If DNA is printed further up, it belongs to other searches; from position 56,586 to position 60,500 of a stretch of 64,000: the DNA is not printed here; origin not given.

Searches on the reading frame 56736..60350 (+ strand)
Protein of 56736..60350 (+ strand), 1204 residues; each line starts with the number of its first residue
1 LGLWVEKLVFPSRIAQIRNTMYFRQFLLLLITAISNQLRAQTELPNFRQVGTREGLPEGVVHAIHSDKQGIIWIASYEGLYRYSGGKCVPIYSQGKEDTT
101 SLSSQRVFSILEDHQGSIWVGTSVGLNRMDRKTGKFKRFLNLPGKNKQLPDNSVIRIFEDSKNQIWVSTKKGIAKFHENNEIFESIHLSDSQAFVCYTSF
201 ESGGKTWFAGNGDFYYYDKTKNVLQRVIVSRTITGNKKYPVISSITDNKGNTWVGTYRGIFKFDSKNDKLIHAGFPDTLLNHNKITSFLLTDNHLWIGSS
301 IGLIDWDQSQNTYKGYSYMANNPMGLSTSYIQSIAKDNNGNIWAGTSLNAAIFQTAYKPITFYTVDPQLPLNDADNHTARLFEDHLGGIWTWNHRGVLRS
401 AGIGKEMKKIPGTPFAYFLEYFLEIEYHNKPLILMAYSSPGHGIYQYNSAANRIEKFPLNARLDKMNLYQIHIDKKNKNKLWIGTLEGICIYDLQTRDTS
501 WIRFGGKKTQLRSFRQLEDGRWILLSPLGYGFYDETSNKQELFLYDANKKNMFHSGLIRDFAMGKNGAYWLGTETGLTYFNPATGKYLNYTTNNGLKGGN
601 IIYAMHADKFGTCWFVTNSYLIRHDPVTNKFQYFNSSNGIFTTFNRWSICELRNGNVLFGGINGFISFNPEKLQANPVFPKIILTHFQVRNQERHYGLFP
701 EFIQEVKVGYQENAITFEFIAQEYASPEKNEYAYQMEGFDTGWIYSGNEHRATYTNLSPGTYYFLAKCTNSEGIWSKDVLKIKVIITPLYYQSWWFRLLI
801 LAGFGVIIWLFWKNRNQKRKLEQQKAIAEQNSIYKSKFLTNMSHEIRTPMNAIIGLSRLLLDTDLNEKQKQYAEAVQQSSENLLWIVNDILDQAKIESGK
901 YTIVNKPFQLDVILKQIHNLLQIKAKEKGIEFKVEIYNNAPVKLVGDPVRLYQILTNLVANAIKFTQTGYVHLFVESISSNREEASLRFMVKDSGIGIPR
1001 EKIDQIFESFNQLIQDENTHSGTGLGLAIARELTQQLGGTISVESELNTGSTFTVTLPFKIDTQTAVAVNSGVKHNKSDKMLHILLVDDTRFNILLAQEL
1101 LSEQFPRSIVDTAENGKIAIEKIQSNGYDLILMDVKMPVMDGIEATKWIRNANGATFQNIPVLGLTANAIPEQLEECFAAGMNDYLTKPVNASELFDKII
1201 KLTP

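Call 44: search_protein_families(library=pfam, proteins=[window:56736-60350:+], max_evalue=0.00001)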
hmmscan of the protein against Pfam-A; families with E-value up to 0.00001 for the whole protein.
window:56736-60350:+ (1204 aa): 5 families
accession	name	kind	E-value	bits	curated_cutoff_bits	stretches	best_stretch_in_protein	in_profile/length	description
PF07494.17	Reg_prop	-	1.7e-33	110.8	20.4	0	101-123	1-23/24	Two component regulator propeller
PF02518.31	HATPase_c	-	1.4e-29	103.2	26.4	1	946-1060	1-110/111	Histidine kinase-, DNA gyrase B-, and HSP90-like ATPase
PF00072.30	Response_reg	-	1.2e-25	90.3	30.2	1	1084-1199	1-110/111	Response regulator receiver domain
PF00512.31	HisKA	-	1.9e-20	73.1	26.9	1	835-899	2-66/66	His Kinase A (phospho-acceptor) domain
PF07495.19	Y_Y_Y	-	1.9e-17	63.4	26.6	1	724-786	2-64/65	Y_Y_Y domain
